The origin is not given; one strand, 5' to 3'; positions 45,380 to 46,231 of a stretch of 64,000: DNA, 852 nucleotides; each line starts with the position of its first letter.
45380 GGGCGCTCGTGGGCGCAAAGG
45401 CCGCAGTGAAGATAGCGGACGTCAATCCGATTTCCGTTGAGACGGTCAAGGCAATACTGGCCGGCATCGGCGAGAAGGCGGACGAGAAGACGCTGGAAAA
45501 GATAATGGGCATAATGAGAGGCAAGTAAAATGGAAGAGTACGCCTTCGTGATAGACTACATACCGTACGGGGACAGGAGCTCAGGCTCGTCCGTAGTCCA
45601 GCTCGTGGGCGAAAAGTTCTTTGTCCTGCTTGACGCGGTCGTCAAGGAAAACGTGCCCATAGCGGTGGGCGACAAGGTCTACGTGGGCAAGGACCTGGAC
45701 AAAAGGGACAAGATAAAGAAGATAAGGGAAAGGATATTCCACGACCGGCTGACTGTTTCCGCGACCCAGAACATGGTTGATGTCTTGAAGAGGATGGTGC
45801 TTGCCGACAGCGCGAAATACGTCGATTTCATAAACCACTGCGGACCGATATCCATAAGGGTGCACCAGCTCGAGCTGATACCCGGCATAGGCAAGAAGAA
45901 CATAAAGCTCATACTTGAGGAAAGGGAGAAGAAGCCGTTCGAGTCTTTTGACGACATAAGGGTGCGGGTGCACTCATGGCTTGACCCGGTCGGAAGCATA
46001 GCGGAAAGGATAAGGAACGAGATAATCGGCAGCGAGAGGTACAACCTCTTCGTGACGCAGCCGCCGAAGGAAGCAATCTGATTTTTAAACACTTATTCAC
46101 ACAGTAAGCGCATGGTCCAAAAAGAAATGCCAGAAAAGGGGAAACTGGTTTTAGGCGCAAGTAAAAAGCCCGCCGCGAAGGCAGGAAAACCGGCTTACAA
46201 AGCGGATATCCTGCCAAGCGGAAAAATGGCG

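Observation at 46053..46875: Tandem duplication of an ankyrin gene cassette that carried its promoter and a relic of the upstream gene's 3' end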

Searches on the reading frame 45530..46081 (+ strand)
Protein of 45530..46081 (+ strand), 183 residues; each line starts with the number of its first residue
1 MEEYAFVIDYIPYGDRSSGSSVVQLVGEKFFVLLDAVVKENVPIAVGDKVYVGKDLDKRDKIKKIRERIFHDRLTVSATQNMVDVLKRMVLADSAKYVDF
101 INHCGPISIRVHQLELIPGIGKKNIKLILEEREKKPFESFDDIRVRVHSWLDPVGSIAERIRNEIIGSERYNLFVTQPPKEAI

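Call 6: search_protein_families(library=pfam, proteins=[window:45530-46081:+], max_evalue=0.01)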
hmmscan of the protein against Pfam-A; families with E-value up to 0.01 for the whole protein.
window:45530-46081:+ (183 aa): 2 families
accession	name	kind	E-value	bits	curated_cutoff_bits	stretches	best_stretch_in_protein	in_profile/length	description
PF04919.18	DUF655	-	3.8e-50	170.8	22.2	1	1-175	1-180/181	Protein of unknown function (DUF655)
PF14579.12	HHH_6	-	2.4e-05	24.9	25.6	1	114-148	27-62/90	Helix-hairpin-helix motif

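Call 10: find_encoding_contigs(protein=window:45530-46081:+, flank=6000, max_places=10)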
Protein window:45530-46081:+ (183 aa): 4 contigs read that carry it; 3 places shown.
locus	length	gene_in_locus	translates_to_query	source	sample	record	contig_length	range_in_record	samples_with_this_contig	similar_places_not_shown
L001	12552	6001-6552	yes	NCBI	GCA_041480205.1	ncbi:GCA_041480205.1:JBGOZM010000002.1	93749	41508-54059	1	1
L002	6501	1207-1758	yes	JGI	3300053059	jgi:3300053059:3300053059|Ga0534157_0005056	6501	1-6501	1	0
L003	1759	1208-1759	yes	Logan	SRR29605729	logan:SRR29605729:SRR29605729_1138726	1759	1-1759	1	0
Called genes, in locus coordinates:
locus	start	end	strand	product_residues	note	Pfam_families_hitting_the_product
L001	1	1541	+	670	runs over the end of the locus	-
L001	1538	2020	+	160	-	-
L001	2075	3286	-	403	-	PF03463:eRF1_1, PF18859:acVLRF1 (faint), PF18854:baeRF_family10, PF03464:eRF1_2, PF03465:eRF1_3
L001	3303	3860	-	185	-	PF00352:TBP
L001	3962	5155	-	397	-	PF12323:HTH_OrfB_IS605 (weak), PF01385:OrfB_IS605, PF07282:Cas12f1-like_TNB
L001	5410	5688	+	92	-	PF01157:Ribosomal_L21e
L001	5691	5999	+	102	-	-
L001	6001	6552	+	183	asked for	PF04919:DUF655, PF14579:HHH_6 (faint)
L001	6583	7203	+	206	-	PF12796:Ank_2, PF13637:Ank_4 (weak), PF13857:Ank_5, PF00023:Ank, PF13637:Ank_4 (weak), PF13857:Ank_5 (weak), PF12796:Ank_2, PF13637:Ank_4, +4 more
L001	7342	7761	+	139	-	PF12796:Ank_2, PF00023:Ank, PF13606:Ank_3 (weak), PF13637:Ank_4 (weak)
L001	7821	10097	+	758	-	PF02463:SMC_N, PF13304:AAA_21 (faint), PF13476:AAA_23, PF13555:AAA_29 (faint)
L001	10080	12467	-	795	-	PF03104:DNA_pol_B_exo1, PF10108:DNA_pol_B_exo2, PF00136:DNA_pol_B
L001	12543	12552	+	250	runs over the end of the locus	PF12796:Ank_2, PF12796:Ank_2, PF13637:Ank_4, PF00023:Ank, PF12796:Ank_2, PF00023:Ank, PF13637:Ank_4, PF12796:Ank_2, +5 more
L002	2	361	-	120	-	?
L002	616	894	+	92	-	PF01157:Ribosomal_L21e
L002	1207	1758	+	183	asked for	PF04919:DUF655, PF14579:HHH_6 (faint)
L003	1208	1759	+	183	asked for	PF04919:DUF655, PF14579:HHH_6 (faint)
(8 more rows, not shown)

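Call 11: find_homologous_proteins(query=window:45530-46081:+)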
Query window:45530-46081:+ (183 aa): 482 proteins with E <= 0.001 among 564 candidates; the best 120 are listed.
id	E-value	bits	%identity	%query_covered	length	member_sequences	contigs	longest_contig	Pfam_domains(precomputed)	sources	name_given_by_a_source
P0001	2.5e-114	397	100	100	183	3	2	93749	PF04919.19,PF14579.13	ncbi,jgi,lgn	jgi:putative nucleotide binding protein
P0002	4.5e-106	370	91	100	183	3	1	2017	PF04919.19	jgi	jgi:putative nucleotide binding protein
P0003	5.9e-93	328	79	100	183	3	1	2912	PF04919.19,PF14579.13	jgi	jgi:putative nucleotide binding protein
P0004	2.9e-90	319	77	99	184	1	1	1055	PF04919.19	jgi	jgi:putative nucleotide binding protein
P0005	9.3e-89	314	76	99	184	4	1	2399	PF04919.19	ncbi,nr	ncbi:MAG: DUF655 domain-containing protein [Candidatus Micrarchaeota archaeon]|nr:DUF655 domain-cont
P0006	1.3e-85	304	73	99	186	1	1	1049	PF04919.19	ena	-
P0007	3.4e-59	218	54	96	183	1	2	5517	PF04919.19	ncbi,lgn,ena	-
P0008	3.5e-56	208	58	97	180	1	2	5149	PF04919.19,PF14579.13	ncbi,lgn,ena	-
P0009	2.4e-55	205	53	96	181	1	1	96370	PF04919.19,PF14579.13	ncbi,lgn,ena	-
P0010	1.1e-54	203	55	96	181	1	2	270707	PF04919.19,PF14579.13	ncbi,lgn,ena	-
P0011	1.5e-54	202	52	96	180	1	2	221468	PF04919.19,PF14579.13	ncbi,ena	-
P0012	3.3e-54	201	56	96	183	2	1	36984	PF04919.19,PF14579.13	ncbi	-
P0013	1.4e-53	199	54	96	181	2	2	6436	PF04919.19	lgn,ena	-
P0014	2.4e-53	199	56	96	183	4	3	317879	PF04919.19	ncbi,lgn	ncbi:MAG: DUF655 domain-containing protein [Candidatus Anstonellales archaeon]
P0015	3.7e-53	198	54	96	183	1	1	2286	PF04919.19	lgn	-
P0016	2.0e-52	196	55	96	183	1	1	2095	PF04919.19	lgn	-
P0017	2.5e-52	195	53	96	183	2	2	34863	PF04919.19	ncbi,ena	ncbi:MAG: DUF655 domain-containing protein [Candidatus Micrarchaeia archaeon]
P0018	7.4e-52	194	52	96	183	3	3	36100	PF04919.19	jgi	jgi:putative nucleotide binding protein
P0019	1.2e-51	193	54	96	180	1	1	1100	PF04919.19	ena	-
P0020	1.3e-50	190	51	96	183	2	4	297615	PF04919.19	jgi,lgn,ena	-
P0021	1.3e-47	180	50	98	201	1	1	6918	PF04919.19,PF14579.13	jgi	jgi:putative nucleotide binding protein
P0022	2.4e-47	179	50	97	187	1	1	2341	PF04919.19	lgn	-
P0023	2.6e-47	179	49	97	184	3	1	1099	PF04919.19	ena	-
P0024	2.6e-47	179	49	96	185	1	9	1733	PF04919.19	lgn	-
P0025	3.6e-47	178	50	98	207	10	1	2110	PF04919.19,PF14579.13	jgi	jgi:putative nucleotide binding protein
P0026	5.4e-47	178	48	99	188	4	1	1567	PF04919.19,PF14579.13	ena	-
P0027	1.1e-46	177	49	97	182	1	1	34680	PF04919.19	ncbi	-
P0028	2.1e-46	176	50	97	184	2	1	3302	PF04919.19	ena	-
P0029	3.1e-46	175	50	96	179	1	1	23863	PF04919.19,PF14579.13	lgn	-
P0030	5.3e-46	175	53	96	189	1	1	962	PF04919.19,PF14579.13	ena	-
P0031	8.2e-46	174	48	98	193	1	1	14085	PF04919.19,PF14579.13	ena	-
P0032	1.0e-45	174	49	98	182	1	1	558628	PF04919.19,PF14579.13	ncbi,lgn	ncbi:MAG: DUF655 domain-containing protein [Candidatus Anstonellales archaeon]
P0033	1.0e-45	174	53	96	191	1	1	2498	PF04919.19,PF14579.13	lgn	-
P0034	1.2e-45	173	49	97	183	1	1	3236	PF04919.19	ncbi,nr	ncbi:Uncharacterised protein [uncultured archaeon]|nr:Uncharacterised protein [uncultured archaeon]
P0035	1.8e-45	173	50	98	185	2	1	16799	PF04919.19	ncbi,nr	ncbi:DUF655 domain-containing protein [Candidatus Micrarchaeota archaeon]|nr:DUF655 domain-containin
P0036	2.1e-45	173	48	97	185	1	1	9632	PF04919.19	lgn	-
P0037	2.2e-45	173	48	97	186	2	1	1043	PF04919.19,PF14579.13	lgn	-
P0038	4.8e-45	172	49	98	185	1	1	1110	PF04919.19,PF14579.13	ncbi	-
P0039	6.4e-45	171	52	96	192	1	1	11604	PF04919.19,PF14579.13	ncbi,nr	ncbi:MAG: DUF655 domain-containing protein [Candidatus Micrarchaeota archaeon]|nr:DUF655 domain-cont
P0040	6.6e-45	171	56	81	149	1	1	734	PF04919.19,PF14579.13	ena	-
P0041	1.3e-44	170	49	98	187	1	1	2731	PF04919.19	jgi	jgi:putative nucleotide binding protein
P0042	2.2e-44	169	46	98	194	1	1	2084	PF04919.19,PF14579.13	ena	-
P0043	2.5e-44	169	51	98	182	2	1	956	PF04919.19,PF14579.13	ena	-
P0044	4.3e-44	168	46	97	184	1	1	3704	PF04919.19,PF14579.13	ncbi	-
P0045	5.0e-44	168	44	97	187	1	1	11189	PF04919.19,PF14579.13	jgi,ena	-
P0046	7.2e-44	168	50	97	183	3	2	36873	PF04919.19,PF14579.13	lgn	-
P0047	9.4e-44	167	49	98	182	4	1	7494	PF04919.19,PF14579.13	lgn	-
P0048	1.0e-43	167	47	96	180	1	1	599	PF04919.19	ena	-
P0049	1.9e-43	166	49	96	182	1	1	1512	PF04919.19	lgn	-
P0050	2.0e-43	166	49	96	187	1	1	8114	PF04919.19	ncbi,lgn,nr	ncbi:DUF655 domain-containing protein [Candidatus Micrarchaeota archaeon]|nr:DUF655 domain-containin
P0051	4.2e-43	165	46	97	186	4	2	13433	PF04919.19,PF14579.13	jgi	jgi:putative nucleotide binding protein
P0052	4.6e-43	165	47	96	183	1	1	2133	PF04919.19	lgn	-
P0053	5.1e-43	165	49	98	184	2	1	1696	PF04919.19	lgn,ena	-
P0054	5.1e-43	165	46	96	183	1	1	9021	PF04919.19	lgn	-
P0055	5.9e-43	165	48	97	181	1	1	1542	PF04919.19,PF14579.13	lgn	-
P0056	1.2e-42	164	49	97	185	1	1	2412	PF04919.19,PF14579.13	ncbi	-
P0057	1.2e-42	164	46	96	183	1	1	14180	PF04919.19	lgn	-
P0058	1.3e-42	164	49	99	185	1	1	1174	PF04919.19,PF14579.13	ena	-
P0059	1.6e-42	163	49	100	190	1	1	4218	PF04919.19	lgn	-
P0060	2.2e-42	163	46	98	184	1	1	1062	PF04919.19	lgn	-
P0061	2.2e-42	163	49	96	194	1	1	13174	PF04919.19,PF14579.13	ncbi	-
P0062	2.5e-42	163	44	96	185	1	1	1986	PF04919.19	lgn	-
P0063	3.4e-42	162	45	97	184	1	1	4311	PF04919.19,PF14579.13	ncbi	-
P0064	4.4e-42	162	48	97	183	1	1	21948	PF04919.19,PF14579.13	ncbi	-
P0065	4.4e-42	162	46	100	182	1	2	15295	PF04919.19,PF14579.13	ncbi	-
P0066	5.2e-42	162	48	97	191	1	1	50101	PF04919.19,PF14579.13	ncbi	-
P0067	5.2e-42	162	45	96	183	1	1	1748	PF04919.19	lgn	-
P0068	6.2e-42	161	47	99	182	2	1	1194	PF04919.19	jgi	-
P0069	6.5e-42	161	47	97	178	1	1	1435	PF04919.19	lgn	-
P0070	9.2e-42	161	46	97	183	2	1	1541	PF04919.19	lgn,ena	-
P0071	1.1e-41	161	49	96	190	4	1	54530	PF04919.19,PF14579.13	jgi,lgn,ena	-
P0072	1.2e-41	160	44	96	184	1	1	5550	PF04919.19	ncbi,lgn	-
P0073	1.7e-41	160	47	96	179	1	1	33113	PF04919.19,PF14579.13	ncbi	-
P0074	1.7e-41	160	48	98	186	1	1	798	PF04919.19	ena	-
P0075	1.7e-41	160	46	98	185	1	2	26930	PF04919.19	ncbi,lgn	-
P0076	2.1e-41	160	50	96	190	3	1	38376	PF04919.19,PF14579.13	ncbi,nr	ncbi:MAG: DUF655 domain-containing protein [Candidatus Micrarchaeota archaeon]|nr:DUF655 domain-cont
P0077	2.2e-41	160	45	98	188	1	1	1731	PF04919.19,PF14579.13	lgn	-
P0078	2.6e-41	159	47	96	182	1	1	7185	PF04919.19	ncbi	-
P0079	2.8e-41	159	47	97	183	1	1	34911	PF04919.19,PF14579.13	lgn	-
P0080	3.4e-41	159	45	97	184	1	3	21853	PF04919.19,PF14579.13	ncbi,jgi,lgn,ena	-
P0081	3.6e-41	159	47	97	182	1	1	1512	PF04919.19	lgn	-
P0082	4.2e-41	159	46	97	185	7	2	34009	PF04919.19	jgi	-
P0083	4.5e-41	159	48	96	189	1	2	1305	PF04919.19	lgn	-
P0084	5.0e-41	158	50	96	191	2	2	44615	PF04919.19,PF14579.13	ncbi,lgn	-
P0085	5.3e-41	158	50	98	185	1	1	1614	PF04919.19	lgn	-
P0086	6.3e-41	158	46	97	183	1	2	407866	PF04919.19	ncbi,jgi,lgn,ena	ncbi:MAG: DUF655 domain-containing protein [Candidatus Micrarchaeia archaeon]|jgi:putative nucleotid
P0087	8.6e-41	158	47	97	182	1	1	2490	PF04919.19,PF14579.13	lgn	-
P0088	9.5e-41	158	46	95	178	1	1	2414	PF04919.19,PF14579.13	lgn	-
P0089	9.7e-41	158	45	97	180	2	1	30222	PF04919.19,PF14579.13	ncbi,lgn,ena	-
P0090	1.1e-40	157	47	97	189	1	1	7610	PF04919.19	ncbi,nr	ncbi:DUF655 domain-containing protein [Candidatus Micrarchaeota archaeon]|nr:DUF655 domain-containin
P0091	1.8e-40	157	46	100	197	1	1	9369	PF04919.19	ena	-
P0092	1.8e-40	157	45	98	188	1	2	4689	PF04919.19,PF14579.13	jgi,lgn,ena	-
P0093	1.8e-40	157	49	96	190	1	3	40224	PF04919.19,PF14579.13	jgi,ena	-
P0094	1.9e-40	157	47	97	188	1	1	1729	PF04919.19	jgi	jgi:putative nucleotide binding protein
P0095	2.2e-40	156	48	97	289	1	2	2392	PF04919.19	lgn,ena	-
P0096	2.5e-40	156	47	97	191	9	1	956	PF04919.19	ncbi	-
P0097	2.6e-40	156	49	96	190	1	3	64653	PF04919.19,PF14579.13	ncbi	ncbi:MAG: DUF655 domain-containing protein [Candidatus Micrarchaeia archaeon]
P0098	2.6e-40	156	47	97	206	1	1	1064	PF04919.19,PF14579.13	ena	-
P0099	3.2e-40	156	49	98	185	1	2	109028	PF04919.19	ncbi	ncbi:MAG: DUF655 domain-containing protein [Candidatus Micrarchaeota archaeon]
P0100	3.5e-40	156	47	98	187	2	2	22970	PF04919.19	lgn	-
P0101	3.9e-40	156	43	98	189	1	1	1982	PF04919.19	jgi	jgi:putative nucleotide binding protein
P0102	4.0e-40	156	45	96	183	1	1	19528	PF04919.19,PF14579.13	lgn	-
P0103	4.6e-40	155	45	96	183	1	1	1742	PF04919.19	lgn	-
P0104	5.2e-40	155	49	96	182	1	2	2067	PF04919.19,PF14579.13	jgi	jgi:putative nucleotide binding protein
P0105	6.1e-40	155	50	96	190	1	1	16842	PF04919.19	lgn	-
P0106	6.2e-40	155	46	97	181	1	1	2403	PF04919.19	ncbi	-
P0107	6.7e-40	155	45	98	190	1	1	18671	PF04919.19,PF14579.13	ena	-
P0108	7.1e-40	155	46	96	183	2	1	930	PF04919.19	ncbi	-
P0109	8.3e-40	154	43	98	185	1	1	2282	PF04919.19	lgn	-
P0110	8.4e-40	154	48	96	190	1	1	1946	PF04919.19,PF14579.13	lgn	-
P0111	8.7e-40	154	48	96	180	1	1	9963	PF04919.19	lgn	-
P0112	8.8e-40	154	46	100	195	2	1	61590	PF04919.19,PF14579.13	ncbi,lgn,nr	ncbi:MAG: DUF655 domain-containing protein [Candidatus Micrarchaeota archaeon]|nr:DUF655 domain-cont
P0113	1.2e-39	154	47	98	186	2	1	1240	PF04919.19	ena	-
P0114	1.3e-39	154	46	98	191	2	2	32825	PF04919.19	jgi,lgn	-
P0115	1.7e-39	153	46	99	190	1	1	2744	PF04919.19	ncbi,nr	ncbi:DUF655 domain-containing protein [Candidatus Micrarchaeota archaeon]|nr:DUF655 domain-containin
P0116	1.8e-39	153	45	96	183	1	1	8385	PF04919.19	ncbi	-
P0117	2.5e-39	153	46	98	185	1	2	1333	PF04919.19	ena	-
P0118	3.1e-39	153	46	98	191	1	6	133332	PF04919.19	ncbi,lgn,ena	-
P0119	3.2e-39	153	47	98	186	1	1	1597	PF04919.19,PF14579.13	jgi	jgi:putative nucleotide binding protein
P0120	4.8e-39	152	46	100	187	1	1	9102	PF04919.19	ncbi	ncbi:MAG: DUF655 domain-containing protein [Candidatus Anstonellaceae archaeon]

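Call 12: find_encoding_contigs(protein=P0002, flank=6000, max_places=6)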
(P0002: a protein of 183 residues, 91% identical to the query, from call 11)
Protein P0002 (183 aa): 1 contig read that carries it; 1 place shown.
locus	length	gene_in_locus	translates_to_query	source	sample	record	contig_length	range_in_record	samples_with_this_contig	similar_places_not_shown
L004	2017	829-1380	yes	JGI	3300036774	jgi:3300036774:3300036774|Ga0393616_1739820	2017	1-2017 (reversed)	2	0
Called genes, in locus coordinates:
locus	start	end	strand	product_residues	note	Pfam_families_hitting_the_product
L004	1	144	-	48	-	?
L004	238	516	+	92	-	PF01157:Ribosomal_L21e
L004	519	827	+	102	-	PF03874:RNA_pol_Rpb4 (weak)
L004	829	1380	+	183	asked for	PF04919:DUF655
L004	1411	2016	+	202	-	?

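Call 13: find_encoding_contigs(protein=P0003, flank=6000, max_places=6)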
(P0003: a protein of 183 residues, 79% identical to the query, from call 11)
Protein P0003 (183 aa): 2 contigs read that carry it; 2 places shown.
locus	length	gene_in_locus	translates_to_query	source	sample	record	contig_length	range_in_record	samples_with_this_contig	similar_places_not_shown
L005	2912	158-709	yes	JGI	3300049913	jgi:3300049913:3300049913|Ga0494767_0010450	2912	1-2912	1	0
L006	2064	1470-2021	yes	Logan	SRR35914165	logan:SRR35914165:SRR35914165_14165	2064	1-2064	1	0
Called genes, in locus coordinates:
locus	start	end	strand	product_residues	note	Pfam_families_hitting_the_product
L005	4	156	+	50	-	-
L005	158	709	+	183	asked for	PF04919:DUF655, PF14579:HHH_6 (faint)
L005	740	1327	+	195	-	PF00023:Ank (faint), PF13606:Ank_3 (faint), PF12796:Ank_2, PF13637:Ank_4 (faint), PF13857:Ank_5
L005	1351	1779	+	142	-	PF12796:Ank_2, PF13637:Ank_4 (faint), PF00023:Ank (weak)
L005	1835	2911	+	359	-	?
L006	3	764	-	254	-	?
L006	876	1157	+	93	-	PF01157:Ribosomal_L21e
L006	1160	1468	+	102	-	-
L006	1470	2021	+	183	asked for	PF04919:DUF655, PF14579:HHH_6 (faint)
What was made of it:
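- Checked: Two Logan contigs break right at this module, as expected for a real repeat (calls 10, 13).
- Short-read contigs break at this module (calls 10, 13).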

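Call 14: find_encoding_contigs(protein=P0005, flank=6000, max_places=6)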
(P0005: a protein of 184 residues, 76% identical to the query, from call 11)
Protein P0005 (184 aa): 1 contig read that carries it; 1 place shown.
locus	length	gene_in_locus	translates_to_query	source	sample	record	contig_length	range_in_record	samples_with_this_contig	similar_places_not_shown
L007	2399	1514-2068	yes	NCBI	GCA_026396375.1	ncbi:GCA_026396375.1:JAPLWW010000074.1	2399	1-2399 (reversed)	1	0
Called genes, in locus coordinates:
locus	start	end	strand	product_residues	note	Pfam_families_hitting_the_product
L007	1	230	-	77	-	PF03463:eRF1_1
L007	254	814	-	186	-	PF00352:TBP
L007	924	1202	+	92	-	PF01157:Ribosomal_L21e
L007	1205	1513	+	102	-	-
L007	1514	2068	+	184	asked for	PF04919:DUF655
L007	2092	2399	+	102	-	PF12796:Ank_2, PF24521:Ank_KRIT1 (weak), PF13857:Ank_5 (faint), PF13637:Ank_4, PF00023:Ank (weak), PF13606:Ank_3 (weak)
